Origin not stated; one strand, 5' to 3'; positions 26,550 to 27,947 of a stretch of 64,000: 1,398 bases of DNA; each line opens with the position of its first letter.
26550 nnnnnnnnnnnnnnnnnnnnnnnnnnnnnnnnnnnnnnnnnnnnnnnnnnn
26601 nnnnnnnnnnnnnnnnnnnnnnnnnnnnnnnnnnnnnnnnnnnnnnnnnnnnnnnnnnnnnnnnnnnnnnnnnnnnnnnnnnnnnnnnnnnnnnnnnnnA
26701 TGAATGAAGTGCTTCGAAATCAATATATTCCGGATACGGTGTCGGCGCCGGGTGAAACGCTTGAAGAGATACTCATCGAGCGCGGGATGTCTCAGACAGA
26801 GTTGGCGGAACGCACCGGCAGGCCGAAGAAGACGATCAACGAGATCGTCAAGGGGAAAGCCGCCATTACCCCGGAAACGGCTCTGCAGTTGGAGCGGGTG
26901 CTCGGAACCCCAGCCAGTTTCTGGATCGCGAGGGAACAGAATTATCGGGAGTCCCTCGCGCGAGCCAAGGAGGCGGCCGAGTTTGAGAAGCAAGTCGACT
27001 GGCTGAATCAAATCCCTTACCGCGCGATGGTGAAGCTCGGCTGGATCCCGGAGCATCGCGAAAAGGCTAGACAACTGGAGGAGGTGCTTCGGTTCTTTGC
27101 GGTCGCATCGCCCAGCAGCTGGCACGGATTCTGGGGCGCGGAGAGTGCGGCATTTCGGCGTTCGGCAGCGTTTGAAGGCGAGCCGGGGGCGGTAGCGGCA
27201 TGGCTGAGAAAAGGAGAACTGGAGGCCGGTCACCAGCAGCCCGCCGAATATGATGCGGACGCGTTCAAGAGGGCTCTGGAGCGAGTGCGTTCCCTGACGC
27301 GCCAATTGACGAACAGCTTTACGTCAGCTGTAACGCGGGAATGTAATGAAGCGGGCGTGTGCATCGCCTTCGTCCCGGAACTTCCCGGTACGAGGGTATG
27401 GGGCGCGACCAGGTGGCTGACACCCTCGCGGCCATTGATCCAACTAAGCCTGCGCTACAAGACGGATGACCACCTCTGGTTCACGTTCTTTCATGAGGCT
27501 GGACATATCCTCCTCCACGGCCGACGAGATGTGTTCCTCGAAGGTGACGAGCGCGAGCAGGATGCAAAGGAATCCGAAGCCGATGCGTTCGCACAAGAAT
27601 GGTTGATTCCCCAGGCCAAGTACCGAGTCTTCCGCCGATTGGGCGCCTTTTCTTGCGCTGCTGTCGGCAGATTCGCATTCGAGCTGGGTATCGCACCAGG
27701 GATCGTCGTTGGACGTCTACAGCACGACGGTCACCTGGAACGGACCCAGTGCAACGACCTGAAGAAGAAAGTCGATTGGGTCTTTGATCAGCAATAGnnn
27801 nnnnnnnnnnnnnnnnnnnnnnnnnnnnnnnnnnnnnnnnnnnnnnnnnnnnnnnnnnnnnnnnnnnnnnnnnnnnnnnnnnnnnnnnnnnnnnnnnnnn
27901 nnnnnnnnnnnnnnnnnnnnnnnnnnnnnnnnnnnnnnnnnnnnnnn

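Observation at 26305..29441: Four-gene module next to the integrase: HigB toxin, HigA-ImmA/IrrE fusion, Beta-protein (sce7725-like), and convergent sce7726-like PD-(D/E)xK protein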

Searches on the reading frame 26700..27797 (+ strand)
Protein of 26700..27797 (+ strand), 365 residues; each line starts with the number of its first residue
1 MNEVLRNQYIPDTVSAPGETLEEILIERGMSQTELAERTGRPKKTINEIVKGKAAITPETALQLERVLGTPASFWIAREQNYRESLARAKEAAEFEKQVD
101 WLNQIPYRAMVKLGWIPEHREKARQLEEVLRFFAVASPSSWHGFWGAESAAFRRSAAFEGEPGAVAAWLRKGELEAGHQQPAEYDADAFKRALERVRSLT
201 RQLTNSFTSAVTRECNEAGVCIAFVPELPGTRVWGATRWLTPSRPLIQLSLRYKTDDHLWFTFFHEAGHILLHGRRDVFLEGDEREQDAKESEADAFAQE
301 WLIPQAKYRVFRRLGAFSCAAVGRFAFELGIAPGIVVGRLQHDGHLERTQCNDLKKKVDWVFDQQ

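Call 3: search_protein_families(library=pfam, proteins=[window:26700-27797:+], max_evalue=0.01)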
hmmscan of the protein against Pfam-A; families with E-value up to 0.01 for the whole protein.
window:26700-27797:+ (365 aa): 6 families
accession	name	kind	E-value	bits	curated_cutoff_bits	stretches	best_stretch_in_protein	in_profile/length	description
PF01381.28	HTH_3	-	5.7e-12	45.9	23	1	21-74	1-54/55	Helix-turn-helix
PF06114.19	Peptidase_M78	-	1.8e-08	34.6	22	1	243-309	27-93/123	IrrE N-terminal-like domain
PF13443.12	HTH_26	-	1.4e-06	28.9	22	1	21-68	2-50/63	Cro/C1-type HTH DNA-binding domain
PF13560.12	HTH_31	-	4.5e-06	27.3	27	1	27-72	12-58/64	Helix-turn-helix domain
PF12844.13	HTH_19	-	0.00035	20.8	30.2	1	18-71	1-54/64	Helix-turn-helix domain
PF04218.19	CENP-B_N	-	0.0071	16.4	21.2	0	26-56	19-49/53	CENP-B N-terminal DNA-binding domain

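Call 4: search_protein_families(library=ncbifam, proteins=[window:26700-27797:+], max_evalue=0.01)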
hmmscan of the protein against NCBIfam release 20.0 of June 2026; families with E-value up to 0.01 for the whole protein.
window:26700-27797:+ (365 aa): 6 families
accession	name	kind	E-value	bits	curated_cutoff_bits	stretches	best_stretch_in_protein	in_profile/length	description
TIGR02607.1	antidote_HigA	equivalog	4.9e-15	55.1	47.7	1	16-80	6-71/81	HigA family addiction module antitoxin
NF052239.1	antitox_spr1629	equivalog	5.2e-09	35.7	335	1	239-308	188-256/377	spr1629 family repressor/antitoxin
NF003162.0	PRK04140.1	equivalog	0.00031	19.9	263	1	15-98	125-209/317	transcriptional regulator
TIGR03070.1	couple_hipB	subfamily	0.0037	17.2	71.65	1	26-69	12-55/58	type II toxin-antitoxin system Y4mF family antitoxin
NF007408.0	PRK09943.1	equivalog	0.009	15.6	211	0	13-80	4-71/185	HTH-type transcriptional regulator PuuR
NF007238.0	PRK09672.1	equivalog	0.0098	15.1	274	0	261-306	167-208/309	phage exclusion protein Lit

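Call 5: search_protein_families(library=padloc, proteins=[window:26700-27797:+], max_evalue=0.01)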
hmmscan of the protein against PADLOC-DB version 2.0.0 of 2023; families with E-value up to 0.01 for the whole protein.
window:26700-27797:+ (365 aa): 22 families
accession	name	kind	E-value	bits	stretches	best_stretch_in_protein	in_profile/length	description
PDLC03982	PD-Lambda-2_B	-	1.3e-35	121.5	1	17-344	60-377/402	-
PDLC03948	RmrA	-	3.1e-12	44.1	2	204-306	153-254/397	-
PDLC03954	RmrA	-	8e-12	42.8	1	195-305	147-254/380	-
PDLC03947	RmrA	-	9.5e-12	42.4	2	211-308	162-257/383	-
PDLC03949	RmrA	-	1.2e-11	42.1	2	244-307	175-230/363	-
PDLC03952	RmrA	-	2.1e-11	41.3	2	181-308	145-269/395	-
PDLC03953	RmrA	-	2.6e-11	41.4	2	205-307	146-248/373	-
PDLC03944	RmrA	-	1.1e-09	35.9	1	255-308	195-248/384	-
PDLC03951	RmrA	-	1.8e-09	35.1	2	18-135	10-118/400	-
PDLC03946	RmrA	-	2.9e-09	34.2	2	244-307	176-232/357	-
PDLC03945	RmrA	-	3.3e-09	34.4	1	239-308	188-256/394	-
PDLC04141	capP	-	3.7e-08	31.2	1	195-326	8-136/242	capP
PDLC04142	capH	-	1.9e-06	26.9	1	17-88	7-78/103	capH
PDLC03950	RmrA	-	1.9e-06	25.1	1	244-309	182-245/369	-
PDLC03955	RmrA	-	7.1e-06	23.5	1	191-307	149-255/371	-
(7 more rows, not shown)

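Call 7: search_protein_families(library=phrogs, proteins=[window:26700-27797:+], max_evalue=0.01)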
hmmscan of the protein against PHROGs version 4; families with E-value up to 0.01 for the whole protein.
window:26700-27797:+ (365 aa): 18 families
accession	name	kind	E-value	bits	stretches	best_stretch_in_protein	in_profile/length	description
phrog_2439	-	transcription regulation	8.1e-40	137.8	1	12-357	3-294/367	transcriptional regulator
phrog_1381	-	moron, auxiliary metabolic gene and host takeover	5.5e-16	59.7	1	15-98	11-95/264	plasmid antitoxin with HTH domain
phrog_3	-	transcription regulation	5e-09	37.4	1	17-101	89-178/430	transcriptional repressor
phrog_8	-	transcription regulation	1.2e-07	32.5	1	18-72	78-132/346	transcriptional regulator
phrog_87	-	other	1.5e-07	32.4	1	200-309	29-134/227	metallo-protease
phrog_1373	-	transcription regulation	3.4e-07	31.4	1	19-82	66-129/166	transcriptional regulator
phrog_4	-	transcription regulation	4.4e-07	30.2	1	18-82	138-197/400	transcriptional repressor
phrog_638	-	transcription regulation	5.3e-06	27.4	1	31-125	19-112/145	transcriptional regulator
phrog_1914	-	unknown function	6.5e-06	27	1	258-306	93-145/222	-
phrog_2967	-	transcription regulation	1.1e-05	26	1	18-75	12-69/225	transcriptional regulator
phrog_4583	-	transcription regulation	2.1e-05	25.4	1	19-58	13-52/81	transcriptional repressor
phrog_4779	-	transcription regulation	0.00045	21.7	1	20-55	6-41/98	transcriptional regulator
phrog_2328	-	transcription regulation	0.0017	19.2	1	22-77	21-75/128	transcriptional repressor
phrog_1468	-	transcription regulation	0.0038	17.8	1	24-53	15-44/67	transcriptional repressor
phrog_37057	-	transcription regulation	0.0039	18.2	1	12-70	9-66/144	transcriptional regulator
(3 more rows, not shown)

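Call 61: search_solved_structures(query=window:26700-27797:+, max_evalue=0.01, show_alignments=2)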
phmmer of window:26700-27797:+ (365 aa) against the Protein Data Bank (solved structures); distinct sequences matched with E-value up to 0.01: 15.
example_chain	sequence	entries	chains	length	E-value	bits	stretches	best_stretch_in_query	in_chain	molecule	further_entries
3cmu_A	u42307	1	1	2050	1.8e-08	37.4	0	113-176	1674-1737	Protein recA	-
3trb_A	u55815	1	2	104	1.7e-07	34.2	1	17-102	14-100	Virulence-associated protein I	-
4mcx_A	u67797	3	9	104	7.6e-07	32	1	14-83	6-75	Antidote protein | Antitoxin HigA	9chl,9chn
6chv_A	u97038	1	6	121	8.6e-07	31.8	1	13-83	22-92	Antitoxin HigA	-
4mct_A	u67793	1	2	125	1e-06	31.6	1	14-83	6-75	Antidote protein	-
6cf1_A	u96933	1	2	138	1.2e-06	31.3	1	13-83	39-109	Antitoxin HigA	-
2icp_A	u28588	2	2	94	2.9e-06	30.1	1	16-94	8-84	antitoxin higa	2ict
7csv_A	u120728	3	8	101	1.2e-05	28.1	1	17-100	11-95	HTH cro/C1-type domain-containing protein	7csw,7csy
6jpi_A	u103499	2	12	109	1.5e-05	27.8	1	17-100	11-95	HTH cro/C1-type domain-containing protein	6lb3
3cec_A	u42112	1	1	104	2e-05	27.3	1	16-96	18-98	Putative antidote protein of plasmid maintenance system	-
3cmt_A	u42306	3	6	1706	3.3e-05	26.6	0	113-174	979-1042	Protein recA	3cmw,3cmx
6f8s_A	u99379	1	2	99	0.00077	22.1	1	17-81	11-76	XRE family transcriptional regulator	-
6f8h_A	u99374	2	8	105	0.00087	21.9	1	16-81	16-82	XRE family transcriptional regulator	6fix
3cmv_A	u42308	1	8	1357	0.001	21.7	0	113-174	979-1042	Protein recA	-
3kxa_A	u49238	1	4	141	0.0073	18.9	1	14-82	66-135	Putative uncharacterized protein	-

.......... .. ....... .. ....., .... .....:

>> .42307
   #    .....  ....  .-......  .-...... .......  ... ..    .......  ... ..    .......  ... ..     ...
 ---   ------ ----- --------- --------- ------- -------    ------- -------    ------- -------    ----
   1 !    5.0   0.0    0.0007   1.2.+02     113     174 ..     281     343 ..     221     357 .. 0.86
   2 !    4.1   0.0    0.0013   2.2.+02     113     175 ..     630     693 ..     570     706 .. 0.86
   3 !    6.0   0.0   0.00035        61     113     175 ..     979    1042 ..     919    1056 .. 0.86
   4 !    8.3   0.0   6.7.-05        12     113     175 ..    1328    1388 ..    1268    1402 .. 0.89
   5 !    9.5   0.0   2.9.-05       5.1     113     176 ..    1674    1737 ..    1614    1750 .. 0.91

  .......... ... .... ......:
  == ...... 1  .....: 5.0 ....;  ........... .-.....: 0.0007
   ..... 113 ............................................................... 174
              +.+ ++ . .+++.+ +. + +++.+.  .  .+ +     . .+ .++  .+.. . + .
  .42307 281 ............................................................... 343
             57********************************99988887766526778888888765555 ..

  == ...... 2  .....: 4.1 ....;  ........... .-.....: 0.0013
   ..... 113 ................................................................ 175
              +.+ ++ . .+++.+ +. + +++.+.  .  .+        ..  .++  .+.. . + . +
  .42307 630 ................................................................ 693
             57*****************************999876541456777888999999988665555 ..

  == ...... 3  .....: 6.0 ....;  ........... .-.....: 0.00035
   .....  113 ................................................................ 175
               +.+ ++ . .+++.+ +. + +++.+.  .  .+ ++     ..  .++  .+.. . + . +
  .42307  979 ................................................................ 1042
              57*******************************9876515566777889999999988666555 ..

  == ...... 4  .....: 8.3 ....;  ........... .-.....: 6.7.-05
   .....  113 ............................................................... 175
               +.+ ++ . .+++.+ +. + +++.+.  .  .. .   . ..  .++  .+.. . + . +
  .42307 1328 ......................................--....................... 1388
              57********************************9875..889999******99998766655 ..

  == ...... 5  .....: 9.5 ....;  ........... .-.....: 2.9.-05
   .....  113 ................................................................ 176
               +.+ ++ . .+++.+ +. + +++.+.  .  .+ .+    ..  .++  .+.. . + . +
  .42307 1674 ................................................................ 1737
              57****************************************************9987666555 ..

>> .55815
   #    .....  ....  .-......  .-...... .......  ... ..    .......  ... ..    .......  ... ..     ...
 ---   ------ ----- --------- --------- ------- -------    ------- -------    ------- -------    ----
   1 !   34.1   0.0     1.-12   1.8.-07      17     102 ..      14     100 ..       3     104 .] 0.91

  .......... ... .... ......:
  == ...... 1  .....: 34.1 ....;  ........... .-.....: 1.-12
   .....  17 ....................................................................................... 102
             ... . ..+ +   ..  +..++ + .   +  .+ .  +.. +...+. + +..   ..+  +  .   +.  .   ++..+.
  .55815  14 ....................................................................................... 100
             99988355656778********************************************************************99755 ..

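Call 87: find_related_loci(query=A8, collection=viral_contigs, flank=5000)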
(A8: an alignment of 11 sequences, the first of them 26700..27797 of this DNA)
Query A8 (365 aa) in viral_contigs; peptide patterns used: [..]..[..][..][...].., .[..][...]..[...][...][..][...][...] (x = any residue, [..] = any of these).
173 stretches matched a pattern; 130 encode a relative of the query (tblastn E <= 1e-3); the best 80 are kept; 80 distinct loci.
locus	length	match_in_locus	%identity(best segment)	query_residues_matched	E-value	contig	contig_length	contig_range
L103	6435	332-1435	55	1-361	1e-126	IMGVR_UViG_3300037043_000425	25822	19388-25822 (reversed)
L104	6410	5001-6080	50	2-360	3e-112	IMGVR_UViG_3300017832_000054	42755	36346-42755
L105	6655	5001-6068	52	6-360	3e-112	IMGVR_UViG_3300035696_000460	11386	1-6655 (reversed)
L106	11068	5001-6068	52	9-360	5e-110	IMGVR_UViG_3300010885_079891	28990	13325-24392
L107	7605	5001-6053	46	12-360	3e-103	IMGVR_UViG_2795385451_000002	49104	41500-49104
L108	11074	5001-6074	42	5-360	7e-94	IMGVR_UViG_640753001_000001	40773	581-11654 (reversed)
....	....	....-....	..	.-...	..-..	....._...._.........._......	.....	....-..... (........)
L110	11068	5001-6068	41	7-361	4e-90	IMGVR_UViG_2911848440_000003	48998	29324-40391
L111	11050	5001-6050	44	7-356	1e-96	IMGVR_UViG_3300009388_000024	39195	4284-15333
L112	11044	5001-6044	43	12-360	2e-85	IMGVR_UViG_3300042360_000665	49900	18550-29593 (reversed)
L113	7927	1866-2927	42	9-356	3e-85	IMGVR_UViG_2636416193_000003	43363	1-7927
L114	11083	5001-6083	41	5-356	4e-84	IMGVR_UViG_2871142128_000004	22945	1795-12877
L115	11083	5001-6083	41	5-356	4e-84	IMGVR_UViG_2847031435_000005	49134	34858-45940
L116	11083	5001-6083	41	5-356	4e-84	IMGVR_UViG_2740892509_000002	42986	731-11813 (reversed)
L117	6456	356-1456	39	1-363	2e-83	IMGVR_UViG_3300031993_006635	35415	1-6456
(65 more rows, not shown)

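Call 105: search_protein_families(library=padloc, proteins=[L104:4649-4993:+], max_evalue=0.01)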
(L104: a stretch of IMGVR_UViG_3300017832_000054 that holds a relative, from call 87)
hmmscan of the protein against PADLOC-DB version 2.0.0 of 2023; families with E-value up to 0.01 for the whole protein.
L104:4649-4993:+ (115 aa): 0 families
